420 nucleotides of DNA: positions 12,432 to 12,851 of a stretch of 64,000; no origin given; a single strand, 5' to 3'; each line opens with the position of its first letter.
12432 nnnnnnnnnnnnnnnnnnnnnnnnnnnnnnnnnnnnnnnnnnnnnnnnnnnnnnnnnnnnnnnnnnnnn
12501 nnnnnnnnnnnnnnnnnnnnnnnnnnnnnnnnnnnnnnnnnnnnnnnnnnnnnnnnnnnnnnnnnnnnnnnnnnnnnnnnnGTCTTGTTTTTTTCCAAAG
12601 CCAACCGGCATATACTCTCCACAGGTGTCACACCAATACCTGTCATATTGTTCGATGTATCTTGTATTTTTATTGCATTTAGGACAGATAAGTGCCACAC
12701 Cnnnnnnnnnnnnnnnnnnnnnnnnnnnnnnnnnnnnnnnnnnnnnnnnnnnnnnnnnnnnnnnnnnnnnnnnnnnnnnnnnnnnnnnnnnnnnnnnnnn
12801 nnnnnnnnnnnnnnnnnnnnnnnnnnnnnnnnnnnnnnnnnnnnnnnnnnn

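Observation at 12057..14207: Nine-fold zinc-ribbon 'beads on an acidic string' protein heading the scpA-recJ-sigma string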

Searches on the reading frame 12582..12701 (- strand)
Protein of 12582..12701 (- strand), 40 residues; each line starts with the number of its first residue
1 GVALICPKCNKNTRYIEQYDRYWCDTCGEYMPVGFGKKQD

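Call 22: search_solved_structures(query=A1, max_evalue=10, show_alignments=4)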
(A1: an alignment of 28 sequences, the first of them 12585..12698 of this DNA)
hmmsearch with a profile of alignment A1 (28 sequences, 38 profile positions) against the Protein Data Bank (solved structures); distinct sequences matched with E-value up to 10: 77 (the best 60 are shown).
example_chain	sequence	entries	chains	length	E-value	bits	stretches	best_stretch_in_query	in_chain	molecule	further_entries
4bts_A9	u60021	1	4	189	0.00098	21.7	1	3-27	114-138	40S RIBOSOMAL PROTEIN RPS31E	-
5k2m_E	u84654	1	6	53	0.0011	21.6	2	3-14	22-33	Probable lysine biosynthesis protein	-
4v5o_A9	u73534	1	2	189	0.0019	20.8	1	3-26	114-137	RPS31E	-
2k5c_A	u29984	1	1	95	0.01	18.5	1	3-14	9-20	uncharacterized protein PF0385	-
1qyp_A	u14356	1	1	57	0.012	18.3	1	2-14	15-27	RNA POLYMERASE II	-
4qiw_P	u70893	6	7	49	0.014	18.1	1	2-14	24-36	DNA-directed RNA polymerase subunit P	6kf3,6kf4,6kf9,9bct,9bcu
3wwl_A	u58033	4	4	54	0.017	17.8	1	4-13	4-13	Alpha-aminoadipate carrier protein LysW | OrfF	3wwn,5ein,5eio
5it7_f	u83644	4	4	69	0.042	16.5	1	3-27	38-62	Ubiquitin-40S ribosomal protein S27a | Ribosomal protein eS31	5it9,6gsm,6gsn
36ro_P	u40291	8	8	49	0.055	16.1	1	2-14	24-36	DNA-directed RNA polymerase subunit Rpo12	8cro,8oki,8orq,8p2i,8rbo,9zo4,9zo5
9fhl_W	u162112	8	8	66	0.059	16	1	2-13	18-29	Small ribosomal subunit protein eS27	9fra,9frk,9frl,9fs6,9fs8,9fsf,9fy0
3j80_f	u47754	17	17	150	0.069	15.8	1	3-27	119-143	eS31 | Ubiquitin-40S ribosomal protein S27a | Small ribosomal subunit protein eS31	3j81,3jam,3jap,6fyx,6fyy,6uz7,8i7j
2aus_D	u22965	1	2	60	0.12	15.1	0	4-12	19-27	Ribosome biogenesis protein Nop10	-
9o17_AR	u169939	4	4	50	0.12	15.1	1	4-26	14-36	Small ribosomal subunit protein uS14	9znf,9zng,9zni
2apo_B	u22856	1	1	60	0.12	15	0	4-12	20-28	Ribosome biogenesis protein Nop10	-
9fhl_P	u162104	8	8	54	0.14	14.9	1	4-26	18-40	Small ribosomal subunit protein uS14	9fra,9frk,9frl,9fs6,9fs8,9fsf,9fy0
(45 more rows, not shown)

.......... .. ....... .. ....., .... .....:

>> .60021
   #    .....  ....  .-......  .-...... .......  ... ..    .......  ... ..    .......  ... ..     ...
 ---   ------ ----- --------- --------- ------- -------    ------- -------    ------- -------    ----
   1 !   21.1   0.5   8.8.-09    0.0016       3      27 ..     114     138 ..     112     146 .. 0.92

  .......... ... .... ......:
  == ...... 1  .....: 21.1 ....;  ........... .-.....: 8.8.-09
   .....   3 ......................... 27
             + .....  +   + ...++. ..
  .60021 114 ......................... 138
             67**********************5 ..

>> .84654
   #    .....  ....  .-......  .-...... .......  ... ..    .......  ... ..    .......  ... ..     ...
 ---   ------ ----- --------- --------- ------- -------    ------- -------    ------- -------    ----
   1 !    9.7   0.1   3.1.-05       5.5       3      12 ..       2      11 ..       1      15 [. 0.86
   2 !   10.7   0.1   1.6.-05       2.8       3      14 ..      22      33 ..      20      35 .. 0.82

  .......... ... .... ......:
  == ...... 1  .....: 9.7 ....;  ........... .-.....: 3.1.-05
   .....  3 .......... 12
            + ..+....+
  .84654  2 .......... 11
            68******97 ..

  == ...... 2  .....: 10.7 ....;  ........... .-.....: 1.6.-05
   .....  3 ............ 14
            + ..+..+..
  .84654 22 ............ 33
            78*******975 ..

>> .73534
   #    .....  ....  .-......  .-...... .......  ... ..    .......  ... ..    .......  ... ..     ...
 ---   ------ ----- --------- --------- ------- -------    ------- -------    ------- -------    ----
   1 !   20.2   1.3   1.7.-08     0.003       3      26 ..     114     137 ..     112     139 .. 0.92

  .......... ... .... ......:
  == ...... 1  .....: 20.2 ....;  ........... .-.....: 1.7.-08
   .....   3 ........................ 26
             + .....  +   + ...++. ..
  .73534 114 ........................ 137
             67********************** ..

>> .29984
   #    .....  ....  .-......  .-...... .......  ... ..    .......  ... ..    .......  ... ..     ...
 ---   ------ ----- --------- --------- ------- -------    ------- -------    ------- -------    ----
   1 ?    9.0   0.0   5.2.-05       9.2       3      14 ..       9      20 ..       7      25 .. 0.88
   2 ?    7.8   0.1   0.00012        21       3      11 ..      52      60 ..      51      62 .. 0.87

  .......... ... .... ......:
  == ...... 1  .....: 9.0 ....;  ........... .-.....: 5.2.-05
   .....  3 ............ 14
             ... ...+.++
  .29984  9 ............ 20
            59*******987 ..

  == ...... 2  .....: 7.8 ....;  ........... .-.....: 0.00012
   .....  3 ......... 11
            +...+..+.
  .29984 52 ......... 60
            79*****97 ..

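Call 29: predict_structure(alignment_id=A1)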
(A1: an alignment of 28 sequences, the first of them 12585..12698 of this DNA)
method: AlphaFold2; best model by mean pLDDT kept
length: 38 residues; sequences in the alignment: 28
mean_pLDDT: 86.8   pTM: 0.56
mean pLDDT of the five models: 86.8, 85.2, 84.6, 81.9, 81.8
residues with pLDDT >= 90: 22; 70-90: 13; 50-70: 2; < 50: 1
segments of 3 or more residues with pLDDT < 50: none
pLDDT, mean of each block of 10 residues (from residue 1): 86 91 93 75
secondary structure, 60 per line:
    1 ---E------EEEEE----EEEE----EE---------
elements in order: E11-15 E20-23

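Call 30: search_protein_representatives(alignment_id=A1)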
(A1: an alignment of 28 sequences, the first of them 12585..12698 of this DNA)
Query: 28 sequences, 38 profile positions. Proteins with E-value up to 0.001 (for the whole library): 1396; up to 1e-10: 238; up to 1e-30: 65. The best 150 are listed.
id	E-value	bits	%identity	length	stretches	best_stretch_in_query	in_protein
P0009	5.0e-138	464.3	-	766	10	2-37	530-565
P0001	2.5e-137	462.1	-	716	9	2-37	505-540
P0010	2.5e-90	311.7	-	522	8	4-35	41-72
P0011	6.4e-78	272.0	-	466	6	4-37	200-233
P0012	5.7e-68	240.1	-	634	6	2-37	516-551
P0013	1.3e-67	239.0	-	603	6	2-35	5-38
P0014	7.1e-66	233.4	-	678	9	4-35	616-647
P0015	4.2e-64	227.7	-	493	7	3-35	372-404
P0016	4.3e-64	227.7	-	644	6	3-37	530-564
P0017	5.0e-64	227.5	-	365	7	3-37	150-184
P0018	3.9e-60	215.1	-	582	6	2-37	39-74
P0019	4.3e-60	214.9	-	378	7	2-37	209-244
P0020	2.5e-58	209.3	-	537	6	2-34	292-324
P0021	3.6e-57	205.6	-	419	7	2-33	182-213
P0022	2.1e-56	203.1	-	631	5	4-35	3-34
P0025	5.1e-53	192.3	-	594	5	2-37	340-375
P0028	9.1e-52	188.3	-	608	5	3-37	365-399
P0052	7.4e-44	163.0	-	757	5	2-36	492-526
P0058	2.5e-41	154.9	-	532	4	4-32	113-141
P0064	2.2e-38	145.5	-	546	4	3-33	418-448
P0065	4.2e-38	144.6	-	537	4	3-33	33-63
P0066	8.7e-36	137.1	-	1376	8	2-35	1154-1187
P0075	5.3e-29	115.4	-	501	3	2-36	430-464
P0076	8.7e-29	114.8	-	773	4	2-33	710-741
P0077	9.4e-29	114.6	-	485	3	4-35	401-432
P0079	3.9e-28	112.6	-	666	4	4-36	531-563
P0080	7.7e-27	108.5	-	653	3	4-30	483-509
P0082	2.4e-26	106.9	-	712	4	2-32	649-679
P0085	1.5e-25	104.4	-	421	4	4-34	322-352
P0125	4.4e-19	83.7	-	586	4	3-29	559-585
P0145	1.0e-16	76.1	-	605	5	3-36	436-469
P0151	4.9e-16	73.9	-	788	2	2-30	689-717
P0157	1.1e-15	72.8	-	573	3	3-31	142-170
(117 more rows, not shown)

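Call 35: fold_search(model_id=the predicted structure, library=pdb)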
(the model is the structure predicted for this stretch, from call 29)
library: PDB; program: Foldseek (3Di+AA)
matches with E <= 10: 412; with E <= 0.001: 0
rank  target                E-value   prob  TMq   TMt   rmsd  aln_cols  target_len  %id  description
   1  8oej_D                1.1e-01  0.99  0.60  0.09   1.8        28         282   36  Extended RPA-DNA nucleoprotein filament (released 2023-05-10)
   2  8oej_A                1.1e-01  0.99  0.60  0.09   1.8        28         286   36  Extended RPA-DNA nucleoprotein filament (released 2023-05-10)
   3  8aas_A                1.3e-01  0.99  0.60  0.15   1.8        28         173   36  Crystal structure of the Pyrococcus abyssi RPA trimerization core bound to poly-dT20 ssDNA (released 2023-05-03)
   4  8c5y_A                1.5e-01  0.97  0.58  0.15   1.8        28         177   36  RPA tetrameric supercomplex from Pyrococcus abyssi (released 2023-05-03)
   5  2ba1_A                2.2e-01  0.90  0.60  0.14   4.8        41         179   20  Archaeal exosome core (released 2005-11-22)
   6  5nus_B                2.9e-01  0.16  0.29  0.19   8.0        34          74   24  Structure of a minimal complex between p44 and p34 from Chaetomium thermophilum (released 2017-10-18)
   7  8yoz_B                3.8e-01  0.87  0.65  0.35   4.2        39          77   28  Crystal structure of the small zinc-finger protein ZifS (TTHA0897) from Thermus thermophilus HB8. (released 2025-03-19)
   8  8hyj_I                3.8e-01  0.57  0.49  0.24   3.7        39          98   15  A cryo-EM structure of KTF1-bound polymerase V transcription elongation complex (released 2023-06-21)
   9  2hf1_B                4.1e-01  0.97  0.71  0.48   2.2        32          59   22  Crystal structure of the putative Tetraacyldisaccharide-1-P 4-kinase from Chromobacterium violaceum. NESG target CvR39 (released 2006-08-22)
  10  8ity_I                4.1e-01  0.72  0.54  0.40   3.3        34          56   26  human RNA polymerase III pre-initiation complex closed DNA 1 (released 2023-06-07)
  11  5flm_I                4.1e-01  0.63  0.50  0.20   3.0        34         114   18  Structure of transcribing mammalian RNA polymerase II (released 2016-01-20)
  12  8c5y_D                4.7e-01  0.82  0.55  0.14   1.9        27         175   37  RPA tetrameric supercomplex from Pyrococcus abyssi (released 2023-05-03)
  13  8qsz_B                5.0e-01  0.85  0.57  0.02   1.9        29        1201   21  Structure of s. pombe RNA polymerase II in complex with DSIF and Rat1/Rai1 (released 2024-10-23)
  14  9o17_AZ               5.0e-01  0.47  0.48  0.40   3.3        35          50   31  Cryo-EM structure of Methanosarcina acetivorans 70S ribosome (released 2025-09-24)
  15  3cqz_I                5.4e-01  0.47  0.49  0.19   3.7        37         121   24  Crystal structure of 10 subunit RNA polymerase II in complex with the inhibitor alpha-amanitin (released 2008-07-22)
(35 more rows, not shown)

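Call 39: find_homologous_proteins(query=A3, max_evalue=0.001)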
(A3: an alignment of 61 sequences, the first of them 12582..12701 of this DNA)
Query A3 (61 sequences) (40 aa, profile of the alignment): 1 proteins with E <= 0.001 among 81 candidates.
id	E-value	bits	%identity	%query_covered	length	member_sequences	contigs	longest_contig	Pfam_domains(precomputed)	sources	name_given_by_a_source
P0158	1.0e-9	55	48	68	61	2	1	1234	-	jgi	jgi:NADH pyrophosphatase NudC (nudix superfamily)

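Call 42: search_protein_families(library=pfam, proteins=[P0066, P0076, P0079, P0082, P0080, P0125, P0145, P0151, P0157, P0012], max_evalue=0.001)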
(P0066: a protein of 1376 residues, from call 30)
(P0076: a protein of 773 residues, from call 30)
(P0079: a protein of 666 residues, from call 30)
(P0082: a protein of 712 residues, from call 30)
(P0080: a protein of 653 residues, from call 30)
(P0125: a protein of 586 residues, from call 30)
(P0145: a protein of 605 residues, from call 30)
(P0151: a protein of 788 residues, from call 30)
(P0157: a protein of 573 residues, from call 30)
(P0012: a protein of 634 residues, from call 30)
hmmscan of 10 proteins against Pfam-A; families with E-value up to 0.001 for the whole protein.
P0066 (1376 aa): 8 families
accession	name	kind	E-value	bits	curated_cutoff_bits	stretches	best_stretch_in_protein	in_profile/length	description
PF03176.21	MMPL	-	2.8e-43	148.6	20.5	2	502-688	115-306/333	MMPL family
PF12349.14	Sterol-sensing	-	4.4e-17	62.8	22.3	2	557-692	9-144/153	Sterol-sensing domain of SREBP cleavage-activation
PF00873.25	ACR_tran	-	8.8e-17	60.6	28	2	915-1108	294-489/1021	AcrB/AcrD/AcrF family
PF02460.24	Patched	-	2.5e-14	53.8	23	2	548-681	22-154/156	Patched SSD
PF12773.13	DZR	-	3.1e-12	46.9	27.3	1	1291-1338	1-45/45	Double zinc ribbon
PF18912.6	DZR_2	-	6e-07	29.6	27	0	1207-1232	10-35/56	Double zinc ribbon domain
PF13248.11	Zn_ribbon_3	-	1.4e-05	24.9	27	0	1289-1311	3-25/26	zinc-ribbon domain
PF22289.1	DmmA-like_C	-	0.00012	22.4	27.4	0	1139-1165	3-29/44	Dimethylamine monooxygenase subunit DmmA-like, C-terminal domain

P0076 (773 aa): 5 families
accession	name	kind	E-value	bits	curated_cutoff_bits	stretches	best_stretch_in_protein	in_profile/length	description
PF00069.31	Pkinase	-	1.7e-39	136.2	31.7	1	232-484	1-252/263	Protein kinase domain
PF07714.23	PK_Tyr_Ser-Thr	-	1.1e-29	103.9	23.1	1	233-484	2-249/258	Protein tyrosine and serine/threonine kinase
PF03109.22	ABC1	-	2.4e-07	30.6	22.9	0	311-386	144-221/244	ABC1 atypical kinase-like domain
PF18912.6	DZR_2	-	7.3e-07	29.4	27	1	711-769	8-55/56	Double zinc ribbon domain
PF03735.19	ENT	-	0.00023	21.6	28.5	1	566-614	9-58/71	ENT domain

P0079 (666 aa): 3 families
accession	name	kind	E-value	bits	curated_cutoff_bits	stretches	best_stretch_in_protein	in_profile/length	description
PF00069.31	Pkinase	-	3.6e-37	128.6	31.7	1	196-411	1-207/263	Protein kinase domain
PF07714.23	PK_Tyr_Ser-Thr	-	1.1e-24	87.5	23.1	1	198-414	3-217/258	Protein tyrosine and serine/threonine kinase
PF03735.19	ENT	-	1.4e-06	28.6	28.5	1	469-517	9-58/71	ENT domain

P0082 (712 aa): 6 families
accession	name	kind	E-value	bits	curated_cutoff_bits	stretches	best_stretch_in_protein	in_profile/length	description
PF00069.31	Pkinase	-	1.2e-39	136.8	31.7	1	182-435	1-253/263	Protein kinase domain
PF07714.23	PK_Tyr_Ser-Thr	-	1.4e-28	100.4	23.1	1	183-433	2-248/258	Protein tyrosine and serine/threonine kinase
PF03735.19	ENT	-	2.9e-05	24.5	28.5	1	518-552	23-58/71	ENT domain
PF14369.11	Zn_ribbon_19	-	0.00028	21.4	30.8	0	667-692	2-29/35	zinc-ribbon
PF01636.29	APH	-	0.00054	20.2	23.2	0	287-331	154-199/239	Phosphotransferase enzyme family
PF03109.22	ABC1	-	0.00091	18.9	22.9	0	261-331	144-216/244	ABC1 atypical kinase-like domain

P0080 (653 aa): 0 families

P0125 (586 aa): 3 families
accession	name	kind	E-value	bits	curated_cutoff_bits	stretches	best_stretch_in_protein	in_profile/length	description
PF00092.34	VWA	-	1.4e-08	35.6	23.8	1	250-392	36-172/174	von Willebrand factor type A domain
PF13768.12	VWA_3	-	2.3e-06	28.2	27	1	252-380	35-154/155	von Willebrand factor type A domain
PF14354.12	Lar_restr_allev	-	3.2e-05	24.5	28.6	0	559-584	4-33/58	Restriction alleviation protein Lar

P0145 (605 aa): 2 families
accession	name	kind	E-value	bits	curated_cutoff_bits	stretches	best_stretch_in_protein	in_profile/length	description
PF07191.17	Zn_ribbon_6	-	4.5e-07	30.2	25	1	437-499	2-59/67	Double zinc ribbon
PF02628.20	COX15-CtaA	-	4.3e-06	26.4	29.9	0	100-214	175-299/322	Cytochrome oxidase assembly protein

P0151 (788 aa): 10 families
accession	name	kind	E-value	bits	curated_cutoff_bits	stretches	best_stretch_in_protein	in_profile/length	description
PF13582.12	Reprolysin_3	-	1.5e-13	51.8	22.4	1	105-230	3-122/123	Metallo-peptidase family M12B Reprolysin-like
PF13688.12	Reprolysin_5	-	1.5e-11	45.3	27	1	79-236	3-163/196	Metallo-peptidase family M12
PF13583.11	Reprolysin_4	-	3.2e-10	40.4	22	1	81-238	5-159/203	Metallo-peptidase family M12B Reprolysin-like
PF10342.15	Kre9_KNH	-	7.2e-10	39.9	24.6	0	323-384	1-64/94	Kre9/KNH-like N-terminal Ig-like domain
PF21471.3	Reelin_subrepeat-B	-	2e-08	34.5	27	0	452-472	59-79/127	Reelin subrepeat B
PF15902.12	Sortilin-Vps10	-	6.3e-07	29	33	0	458-675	6-208/446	Sortilin, neurotensin receptor 3,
PF07191.17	Zn_ribbon_6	-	4e-05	24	25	0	685-719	25-61/67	Double zinc ribbon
PF13574.12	Reprolysin_2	-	0.00016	22.1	27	1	215-241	126-152/195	Metallo-peptidase family M12B Reprolysin-like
PF03174.19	CHB_HEX_C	-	0.00044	20.6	23.6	0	550-569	32-51/76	Chitobiase/beta-hexosaminidase C-terminal domain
PF10462.15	Peptidase_M66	-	0.0007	19.1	20.6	0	207-263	185-244/306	Peptidase M66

P0157 (573 aa): 2 families
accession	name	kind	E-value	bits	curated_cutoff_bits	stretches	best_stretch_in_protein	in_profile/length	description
PF12773.13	DZR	-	2.6e-06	27.9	27.3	1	144-205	1-45/45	Double zinc ribbon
PF13240.11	Zn_Ribbon_1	-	3.4e-06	27.1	25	1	186-207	1-22/23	zinc-ribbon domain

P0012 (634 aa): 5 families
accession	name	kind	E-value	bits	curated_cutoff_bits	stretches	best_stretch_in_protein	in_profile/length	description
PF14369.11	Zn_ribbon_19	-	2.2e-18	66.5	30.8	0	582-614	1-29/35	zinc-ribbon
PF01599.25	Ribosomal_S27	-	1.4e-07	31.8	22.3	0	454-489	6-41/44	Ribosomal protein S27a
PF14354.12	Lar_restr_allev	-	3.4e-07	30.9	28.6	0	517-565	4-52/58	Restriction alleviation protein Lar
PF12760.12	Zn_ribbon_IS1595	-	2.3e-05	24.7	25.4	0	517-541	19-44/46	Transposase zinc-ribbon domain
PF01363.27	FYVE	-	0.00018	22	27.8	0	512-575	4-65/67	FYVE zinc finger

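Call 43: search_protein_families(library=pfam, proteins=[P0011, P0015, P0025, P0058, P0064, P0065, P0077, P0085, P0075, P0052], max_evalue=0.001)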
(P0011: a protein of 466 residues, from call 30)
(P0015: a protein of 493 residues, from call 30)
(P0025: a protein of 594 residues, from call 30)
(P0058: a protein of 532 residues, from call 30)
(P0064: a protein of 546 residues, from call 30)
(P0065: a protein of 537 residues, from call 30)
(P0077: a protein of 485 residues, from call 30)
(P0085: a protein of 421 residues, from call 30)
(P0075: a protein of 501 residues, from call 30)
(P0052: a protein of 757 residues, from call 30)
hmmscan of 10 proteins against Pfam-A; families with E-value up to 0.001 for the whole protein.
P0011 (466 aa): 14 families
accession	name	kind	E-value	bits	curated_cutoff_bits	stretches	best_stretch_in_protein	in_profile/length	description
PF19011.5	DUF5740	-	2.1e-08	34.8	26.5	0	139-175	55-92/94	Family of unknown function (DUF5740)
PF25095.1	C2H2-zf_KIN17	-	3.5e-08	34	27.7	0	450-465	2-19/30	KIN17 C2H2-type zinc finger domain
PF17026.10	zf-RRPl_C4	-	4.6e-07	30.4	28.9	0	326-353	4-30/108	Putative ribonucleoprotein zinc-finger pf C4 type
PF23455.1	DUF7129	-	1.6e-06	28.2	30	0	385-399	27-41/45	Domain of unknown function (DUF7129)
PF12874.13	zf-met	-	5.2e-06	27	21.2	0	451-461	1-11/25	Zinc-finger of C2H2 type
PF12171.14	zf-C2H2_jaz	-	6e-06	26.7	22.6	0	404-415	2-13/27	Zinc-finger double-stranded RNA-binding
PF00130.28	C1_1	-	1.3e-05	25.3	26.5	0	138-162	14-37/53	Phorbol esters/diacylglycerol binding domain (C1 domain)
PF11724.13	YvbH_ext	-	1.8e-05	25.4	22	0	400-418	33-52/61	YvbH-like oligomerisation region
PF23145.1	Zf_2nd_IFT121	-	2.1e-05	24.5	25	0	141-161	3-24/45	IFT121, second zinc finger domain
PF18797.7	APC_rep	-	3e-05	25.1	27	0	341-373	22-55/76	Adenomatous polyposis coli (APC) repeat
PF07191.17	Zn_ribbon_6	-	3.4e-05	24.2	25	0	387-457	2-56/67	Double zinc ribbon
PF06463.18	Mob_synth_C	-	5.8e-05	23.5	37.4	0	315-349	43-77/128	Molybdenum Cofactor Synthesis C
PF07430.17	PP1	-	0.00012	22.5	20.4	0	142-162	19-39/78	Phloem filament protein PP1 cystatin-like domain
PF12760.12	Zn_ribbon_IS1595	-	0.00072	19.9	25.4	0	136-161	19-45/46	Transposase zinc-ribbon domain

P0015 (493 aa): 10 families
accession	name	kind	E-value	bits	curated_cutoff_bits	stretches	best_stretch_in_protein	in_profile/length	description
PF00515.34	TPR_1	-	1.1e-10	41.2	27.8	1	99-128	3-32/34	Tetratricopeptide repeat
PF07719.23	TPR_2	-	3.3e-10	39.7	27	1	99-128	3-32/34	Tetratricopeptide repeat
PF13181.12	TPR_8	-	1.6e-08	34.5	25.7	1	98-128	2-32/34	Tetratricopeptide repeat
PF18912.6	DZR_2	-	2.5e-08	34.1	27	0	322-350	33-56/56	Double zinc ribbon domain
PF14559.12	TPR_19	-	2.9e-08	34.4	25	2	78-128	6-56/68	Tetratricopeptide repeat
PF13431.12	TPR_17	-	5e-07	29.9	24.4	0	57-83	7-33/34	Tetratricopeptide repeat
PF12773.13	DZR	-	3e-05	24.5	27.3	0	461-489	10-32/45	Double zinc ribbon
PF24445.1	DUF7564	-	0.00034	21.4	32.2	0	233-271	7-46/76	Family of unknown function (DUF7564)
PF07430.17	PP1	-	0.00035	21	20.4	0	284-305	17-38/78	Phloem filament protein PP1 cystatin-like domain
PF12895.13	ANAPC3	-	0.00076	20.1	27.2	0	62-118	22-77/82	Anaphase-promoting complex, cyclosome, subunit 3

P0025 (594 aa): 9 families
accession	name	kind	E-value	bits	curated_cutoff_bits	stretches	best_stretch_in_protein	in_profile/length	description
PF12773.13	DZR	-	1.8e-09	38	27.3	0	4-68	1-34/45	Double zinc ribbon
PF14354.12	Lar_restr_allev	-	4e-07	30.6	28.6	0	2-26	4-32/58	Restriction alleviation protein Lar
PF20020.4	DUF6431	-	2.7e-06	27.6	26.6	0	411-449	1-40/82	Domain of unknown function (DUF6431)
PF01599.25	Ribosomal_S27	-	7.5e-06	26.2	22.3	0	343-365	20-42/44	Ribosomal protein S27a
PF07191.17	Zn_ribbon_6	-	7.6e-05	23.1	25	0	410-462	2-52/67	Double zinc ribbon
PF23548.1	Zn_ribbon_FGT1_2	-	8.5e-05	22.5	27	0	440-452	19-31/35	FORGETTER1 second zinc ribbon domain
PF24460.1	DUF7575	-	0.0001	22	28.5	0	59-68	4-13/28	Domain of unknown function (DUF7575)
PF21344.3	Zn_ribbon_LysW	-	0.00012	22.1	27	0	336-350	17-31/46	Alpha-aminoadipate carrier protein LysW-like, globular domain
PF04423.19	Rad50_zn_hook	-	0.00047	20.4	24.3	0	407-419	18-30/52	Rad50 zinc hook motif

P0058 (532 aa): 4 families
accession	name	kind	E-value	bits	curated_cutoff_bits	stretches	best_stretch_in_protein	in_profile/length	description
PF12773.13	DZR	-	0.00011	22.8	27.3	0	37-73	15-45/45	Double zinc ribbon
PF18912.6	DZR_2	-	0.00021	21.5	27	0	37-91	10-56/56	Double zinc ribbon domain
PF14354.12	Lar_restr_allev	-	0.00048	20.8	28.6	0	112-137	4-33/58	Restriction alleviation protein Lar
PF14369.11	Zn_ribbon_19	-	0.00063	20.3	30.8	0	52-74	2-29/35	zinc-ribbon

P0064 (546 aa): 3 families
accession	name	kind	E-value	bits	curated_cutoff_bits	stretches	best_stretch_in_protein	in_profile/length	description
PF14354.12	Lar_restr_allev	-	2.8e-05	24.7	28.6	0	473-500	2-33/58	Restriction alleviation protein Lar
PF14369.11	Zn_ribbon_19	-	0.00015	22.2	30.8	0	491-526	1-29/35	zinc-ribbon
PF14863.12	Alkyl_sulf_dimr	-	0.00016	22.5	26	0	205-264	55-114/139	Alkyl sulfatase dimerisation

P0065 (537 aa): 2 families
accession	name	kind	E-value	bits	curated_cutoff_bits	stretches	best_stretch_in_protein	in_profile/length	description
PF07191.17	Zn_ribbon_6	-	1.2e-08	35.2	25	0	34-95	2-56/67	Double zinc ribbon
PF14235.11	DUF4337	-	8.2e-07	29.7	27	1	436-532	68-160/161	Domain of unknown function (DUF4337)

P0077 (485 aa): 3 families
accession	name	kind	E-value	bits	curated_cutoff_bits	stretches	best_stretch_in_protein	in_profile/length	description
PF14369.11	Zn_ribbon_19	-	0.00011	22.7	30.8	1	379-407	1-29/35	zinc-ribbon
PF18912.6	DZR_2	-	0.0003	21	27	0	363-424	8-56/56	Double zinc ribbon domain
PF06687.17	SUR7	-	0.00038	20.6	29.6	0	165-228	102-159/201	SUR7/PalI family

P0085 (421 aa): 0 families

P0075 (501 aa): 3 families
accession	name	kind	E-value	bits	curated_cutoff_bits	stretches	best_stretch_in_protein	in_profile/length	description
PF14369.11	Zn_ribbon_19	-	2.5e-11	44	30.8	1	447-478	1-28/35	zinc-ribbon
PF05168.19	HEPN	-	0.00063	20.3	22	0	75-191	6-110/117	HEPN domain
PF14354.12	Lar_restr_allev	-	0.00071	20.2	28.6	0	373-424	3-52/58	Restriction alleviation protein Lar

P0052 (757 aa): 3 families
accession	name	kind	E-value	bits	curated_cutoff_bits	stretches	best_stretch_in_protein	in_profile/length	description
PF12773.13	DZR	-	4.1e-06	27.3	27.3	0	566-610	12-35/45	Double zinc ribbon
PF01599.25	Ribosomal_S27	-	0.00022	21.5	22.3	0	596-621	14-39/44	Ribosomal protein S27a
PF24485.1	zf-C2H2_DHX34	-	0.00064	20.1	27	0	56-70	2-15/25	DHX34-like, C2H2-type zinc finger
